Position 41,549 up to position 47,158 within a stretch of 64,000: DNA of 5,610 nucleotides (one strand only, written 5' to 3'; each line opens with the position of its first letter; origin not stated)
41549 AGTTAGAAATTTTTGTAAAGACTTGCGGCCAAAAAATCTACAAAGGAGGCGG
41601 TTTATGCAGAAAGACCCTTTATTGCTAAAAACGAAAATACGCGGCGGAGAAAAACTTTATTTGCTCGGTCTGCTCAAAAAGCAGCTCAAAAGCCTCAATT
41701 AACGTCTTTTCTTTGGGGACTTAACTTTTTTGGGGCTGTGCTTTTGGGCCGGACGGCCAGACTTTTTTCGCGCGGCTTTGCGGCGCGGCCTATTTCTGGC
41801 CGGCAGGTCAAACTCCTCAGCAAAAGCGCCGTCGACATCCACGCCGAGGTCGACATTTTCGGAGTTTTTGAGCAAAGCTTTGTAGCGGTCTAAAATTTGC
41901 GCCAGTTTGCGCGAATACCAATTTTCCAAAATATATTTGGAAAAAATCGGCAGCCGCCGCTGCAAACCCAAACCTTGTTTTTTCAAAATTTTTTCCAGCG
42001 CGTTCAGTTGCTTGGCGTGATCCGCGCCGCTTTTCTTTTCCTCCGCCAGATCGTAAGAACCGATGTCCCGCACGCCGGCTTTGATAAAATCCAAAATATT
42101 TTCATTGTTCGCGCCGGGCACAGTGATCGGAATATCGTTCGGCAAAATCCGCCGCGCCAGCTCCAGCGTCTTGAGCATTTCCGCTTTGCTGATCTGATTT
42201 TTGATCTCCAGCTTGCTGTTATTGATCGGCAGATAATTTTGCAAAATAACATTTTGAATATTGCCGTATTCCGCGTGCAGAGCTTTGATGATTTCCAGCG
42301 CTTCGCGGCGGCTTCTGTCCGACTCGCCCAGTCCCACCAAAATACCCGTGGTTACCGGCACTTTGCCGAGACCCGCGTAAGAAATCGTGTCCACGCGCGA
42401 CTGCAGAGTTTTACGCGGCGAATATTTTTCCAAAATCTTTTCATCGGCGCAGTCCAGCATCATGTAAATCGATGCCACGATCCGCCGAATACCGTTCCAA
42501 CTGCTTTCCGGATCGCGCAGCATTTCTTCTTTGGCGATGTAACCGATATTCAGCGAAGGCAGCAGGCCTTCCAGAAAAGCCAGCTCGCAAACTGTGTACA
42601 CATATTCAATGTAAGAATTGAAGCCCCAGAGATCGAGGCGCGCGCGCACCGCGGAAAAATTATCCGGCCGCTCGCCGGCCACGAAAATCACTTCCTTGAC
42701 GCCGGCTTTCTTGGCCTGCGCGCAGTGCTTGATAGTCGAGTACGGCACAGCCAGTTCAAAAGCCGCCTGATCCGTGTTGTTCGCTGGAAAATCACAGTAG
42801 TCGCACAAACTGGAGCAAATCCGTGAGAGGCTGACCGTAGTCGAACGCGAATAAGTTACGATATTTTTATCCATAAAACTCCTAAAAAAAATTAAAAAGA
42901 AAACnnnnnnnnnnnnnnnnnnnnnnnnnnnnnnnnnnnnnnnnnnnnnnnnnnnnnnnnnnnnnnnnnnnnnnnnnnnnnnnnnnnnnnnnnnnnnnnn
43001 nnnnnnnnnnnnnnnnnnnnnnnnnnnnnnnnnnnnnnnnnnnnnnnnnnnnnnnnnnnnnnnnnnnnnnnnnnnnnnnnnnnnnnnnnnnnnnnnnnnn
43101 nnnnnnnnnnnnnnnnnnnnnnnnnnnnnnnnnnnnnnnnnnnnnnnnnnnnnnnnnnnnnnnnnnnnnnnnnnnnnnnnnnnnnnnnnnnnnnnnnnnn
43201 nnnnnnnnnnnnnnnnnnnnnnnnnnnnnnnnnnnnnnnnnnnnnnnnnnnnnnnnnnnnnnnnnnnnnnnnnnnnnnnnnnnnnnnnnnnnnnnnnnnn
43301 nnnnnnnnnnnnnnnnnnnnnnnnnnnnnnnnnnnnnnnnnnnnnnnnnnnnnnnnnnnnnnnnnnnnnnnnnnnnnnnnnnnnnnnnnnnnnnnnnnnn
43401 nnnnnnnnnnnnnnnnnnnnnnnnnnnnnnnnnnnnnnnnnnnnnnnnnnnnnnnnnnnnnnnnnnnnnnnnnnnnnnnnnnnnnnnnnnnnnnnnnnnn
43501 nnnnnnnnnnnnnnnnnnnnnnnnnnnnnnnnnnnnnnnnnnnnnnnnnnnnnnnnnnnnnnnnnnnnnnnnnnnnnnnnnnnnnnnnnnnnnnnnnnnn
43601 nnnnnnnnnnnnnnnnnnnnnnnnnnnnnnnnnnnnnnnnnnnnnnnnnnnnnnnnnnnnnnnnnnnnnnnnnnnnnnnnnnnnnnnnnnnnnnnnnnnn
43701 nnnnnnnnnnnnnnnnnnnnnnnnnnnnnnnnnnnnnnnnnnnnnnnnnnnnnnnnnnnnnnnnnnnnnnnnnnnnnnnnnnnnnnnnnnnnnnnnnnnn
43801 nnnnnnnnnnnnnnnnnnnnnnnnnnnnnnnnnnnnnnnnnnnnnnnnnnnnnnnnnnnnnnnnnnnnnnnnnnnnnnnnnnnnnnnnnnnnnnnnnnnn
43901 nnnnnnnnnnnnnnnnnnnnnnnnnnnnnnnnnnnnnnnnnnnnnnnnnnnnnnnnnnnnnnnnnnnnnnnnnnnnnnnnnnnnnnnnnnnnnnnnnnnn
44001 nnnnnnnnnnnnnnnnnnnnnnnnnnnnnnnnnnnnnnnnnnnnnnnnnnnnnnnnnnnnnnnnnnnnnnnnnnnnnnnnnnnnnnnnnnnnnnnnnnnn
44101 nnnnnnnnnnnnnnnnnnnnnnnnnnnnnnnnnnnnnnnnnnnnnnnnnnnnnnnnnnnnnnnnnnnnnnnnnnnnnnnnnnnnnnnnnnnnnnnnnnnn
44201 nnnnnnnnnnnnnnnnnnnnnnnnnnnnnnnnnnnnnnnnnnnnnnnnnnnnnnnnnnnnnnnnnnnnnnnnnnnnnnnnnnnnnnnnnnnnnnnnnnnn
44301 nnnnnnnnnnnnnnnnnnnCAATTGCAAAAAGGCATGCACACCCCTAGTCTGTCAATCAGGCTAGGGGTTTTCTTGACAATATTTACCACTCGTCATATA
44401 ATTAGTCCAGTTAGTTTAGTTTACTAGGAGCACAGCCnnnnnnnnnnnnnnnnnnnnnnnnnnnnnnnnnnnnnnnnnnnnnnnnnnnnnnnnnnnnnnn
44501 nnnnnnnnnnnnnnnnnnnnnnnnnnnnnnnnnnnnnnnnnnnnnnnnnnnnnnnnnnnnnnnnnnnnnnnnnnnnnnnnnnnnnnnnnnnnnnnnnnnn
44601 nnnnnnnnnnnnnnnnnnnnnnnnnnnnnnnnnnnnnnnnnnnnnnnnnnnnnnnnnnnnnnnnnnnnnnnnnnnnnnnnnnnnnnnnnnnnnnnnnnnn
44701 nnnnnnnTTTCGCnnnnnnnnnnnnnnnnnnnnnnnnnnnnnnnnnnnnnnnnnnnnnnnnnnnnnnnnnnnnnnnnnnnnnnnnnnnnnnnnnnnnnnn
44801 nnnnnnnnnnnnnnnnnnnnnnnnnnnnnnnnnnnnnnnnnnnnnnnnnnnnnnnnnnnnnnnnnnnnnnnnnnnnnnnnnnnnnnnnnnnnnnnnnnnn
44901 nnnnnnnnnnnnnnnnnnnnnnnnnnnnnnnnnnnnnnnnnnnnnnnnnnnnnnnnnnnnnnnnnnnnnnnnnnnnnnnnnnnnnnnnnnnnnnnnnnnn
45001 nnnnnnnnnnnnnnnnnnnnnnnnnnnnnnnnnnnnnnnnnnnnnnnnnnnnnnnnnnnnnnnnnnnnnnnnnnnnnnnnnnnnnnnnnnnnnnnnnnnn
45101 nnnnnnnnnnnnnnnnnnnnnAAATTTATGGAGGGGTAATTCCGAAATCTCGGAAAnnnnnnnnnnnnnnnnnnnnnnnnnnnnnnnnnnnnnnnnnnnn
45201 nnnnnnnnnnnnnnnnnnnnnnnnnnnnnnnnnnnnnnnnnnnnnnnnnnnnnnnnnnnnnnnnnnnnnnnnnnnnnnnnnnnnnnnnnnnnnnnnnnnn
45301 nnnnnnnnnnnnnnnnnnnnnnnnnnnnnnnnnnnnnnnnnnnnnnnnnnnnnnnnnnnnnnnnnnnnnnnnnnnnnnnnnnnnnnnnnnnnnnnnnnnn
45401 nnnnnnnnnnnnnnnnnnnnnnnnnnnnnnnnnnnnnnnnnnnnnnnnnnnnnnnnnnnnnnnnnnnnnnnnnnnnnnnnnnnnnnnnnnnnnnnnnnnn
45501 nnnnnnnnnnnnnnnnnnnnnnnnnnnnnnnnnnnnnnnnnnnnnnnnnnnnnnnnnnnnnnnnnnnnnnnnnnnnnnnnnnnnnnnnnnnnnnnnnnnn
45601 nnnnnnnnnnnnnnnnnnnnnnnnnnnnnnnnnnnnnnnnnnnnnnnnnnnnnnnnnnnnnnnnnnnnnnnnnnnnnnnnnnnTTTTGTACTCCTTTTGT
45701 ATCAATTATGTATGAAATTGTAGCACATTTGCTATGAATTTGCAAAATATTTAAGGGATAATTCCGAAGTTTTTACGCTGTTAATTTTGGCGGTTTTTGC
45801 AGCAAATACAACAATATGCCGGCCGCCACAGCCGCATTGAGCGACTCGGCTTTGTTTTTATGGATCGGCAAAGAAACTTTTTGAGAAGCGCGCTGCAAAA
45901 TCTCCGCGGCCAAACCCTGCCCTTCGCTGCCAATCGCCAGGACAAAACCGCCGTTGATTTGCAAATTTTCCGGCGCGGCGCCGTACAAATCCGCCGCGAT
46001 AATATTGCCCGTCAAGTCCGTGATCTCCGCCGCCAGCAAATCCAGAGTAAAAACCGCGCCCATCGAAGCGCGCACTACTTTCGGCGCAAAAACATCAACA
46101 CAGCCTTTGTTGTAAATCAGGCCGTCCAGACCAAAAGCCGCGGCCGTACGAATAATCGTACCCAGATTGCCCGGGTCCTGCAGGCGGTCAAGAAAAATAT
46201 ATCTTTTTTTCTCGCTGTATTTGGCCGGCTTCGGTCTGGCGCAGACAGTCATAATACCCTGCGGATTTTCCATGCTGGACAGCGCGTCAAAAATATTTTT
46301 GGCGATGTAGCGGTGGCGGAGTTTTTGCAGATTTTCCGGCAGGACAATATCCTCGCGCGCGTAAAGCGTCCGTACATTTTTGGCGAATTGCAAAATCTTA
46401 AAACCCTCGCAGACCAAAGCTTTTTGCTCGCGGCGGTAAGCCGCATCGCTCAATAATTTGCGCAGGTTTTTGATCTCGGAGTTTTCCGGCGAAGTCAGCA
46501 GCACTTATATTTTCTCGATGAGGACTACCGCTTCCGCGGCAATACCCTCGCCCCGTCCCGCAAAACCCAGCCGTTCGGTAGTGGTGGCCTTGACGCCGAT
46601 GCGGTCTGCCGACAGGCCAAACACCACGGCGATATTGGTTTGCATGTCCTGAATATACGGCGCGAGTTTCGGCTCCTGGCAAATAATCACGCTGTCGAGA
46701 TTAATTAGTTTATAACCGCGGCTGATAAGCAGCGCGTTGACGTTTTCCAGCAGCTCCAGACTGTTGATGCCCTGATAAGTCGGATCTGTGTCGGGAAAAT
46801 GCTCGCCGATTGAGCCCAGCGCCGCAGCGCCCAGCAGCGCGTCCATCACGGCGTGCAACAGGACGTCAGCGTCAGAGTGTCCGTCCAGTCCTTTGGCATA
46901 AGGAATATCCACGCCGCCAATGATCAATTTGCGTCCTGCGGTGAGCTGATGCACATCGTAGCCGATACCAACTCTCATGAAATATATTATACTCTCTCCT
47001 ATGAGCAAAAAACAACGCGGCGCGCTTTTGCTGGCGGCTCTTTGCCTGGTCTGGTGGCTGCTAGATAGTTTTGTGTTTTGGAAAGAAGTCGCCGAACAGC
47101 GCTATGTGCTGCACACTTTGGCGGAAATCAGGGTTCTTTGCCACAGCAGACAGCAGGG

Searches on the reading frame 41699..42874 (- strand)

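Call 59: search_protein_families(library=pfam, proteins=[window:41699-42874:-], max_evalue=0.001)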
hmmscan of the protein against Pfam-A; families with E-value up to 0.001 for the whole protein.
window:41699-42874:- (391 aa): 1 family
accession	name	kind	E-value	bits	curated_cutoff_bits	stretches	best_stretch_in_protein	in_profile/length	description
PF04055.27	Radical_SAM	-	3.4e-13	50.5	29.5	1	15-194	2-164/166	Radical SAM superfamily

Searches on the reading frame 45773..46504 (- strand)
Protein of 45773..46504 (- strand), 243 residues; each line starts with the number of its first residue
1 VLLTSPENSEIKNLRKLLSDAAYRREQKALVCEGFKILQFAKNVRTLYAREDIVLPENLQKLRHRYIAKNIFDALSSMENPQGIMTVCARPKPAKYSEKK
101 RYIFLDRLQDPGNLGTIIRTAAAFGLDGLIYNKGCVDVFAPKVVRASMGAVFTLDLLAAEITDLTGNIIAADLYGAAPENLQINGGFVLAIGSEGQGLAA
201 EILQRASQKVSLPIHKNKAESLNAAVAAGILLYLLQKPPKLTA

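Call 59: search_protein_families(library=pfam, proteins=[window:45773-46504:-], max_evalue=0.001)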
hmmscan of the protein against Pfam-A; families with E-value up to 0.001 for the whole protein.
window:45773-46504:- (243 aa): 2 families
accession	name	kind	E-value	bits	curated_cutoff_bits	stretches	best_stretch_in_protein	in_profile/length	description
PF00588.24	SpoU_methylase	-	2.5e-31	109.1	29.7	1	102-233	3-142/142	SpoU rRNA Methylase family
PF22435.1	MRM3-like_sub_bind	-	1.5e-06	29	27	1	8-85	1-83/84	MRM3-like substrate binding domain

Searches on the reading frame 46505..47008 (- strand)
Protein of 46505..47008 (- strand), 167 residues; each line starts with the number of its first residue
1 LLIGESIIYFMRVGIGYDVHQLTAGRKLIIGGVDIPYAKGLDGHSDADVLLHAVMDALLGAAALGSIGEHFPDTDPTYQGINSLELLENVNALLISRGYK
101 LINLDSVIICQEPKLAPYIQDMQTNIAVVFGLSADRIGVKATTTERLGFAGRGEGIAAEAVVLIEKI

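Call 59: search_protein_families(library=pfam, proteins=[window:46505-47008:-], max_evalue=0.001)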
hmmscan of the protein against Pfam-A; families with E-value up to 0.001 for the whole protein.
window:46505-47008:- (167 aa): 1 family
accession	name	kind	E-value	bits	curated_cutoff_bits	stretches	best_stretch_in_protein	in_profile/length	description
PF02542.21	YgbB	-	5.8e-68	228.5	26.7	1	11-165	1-155/155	YgbB family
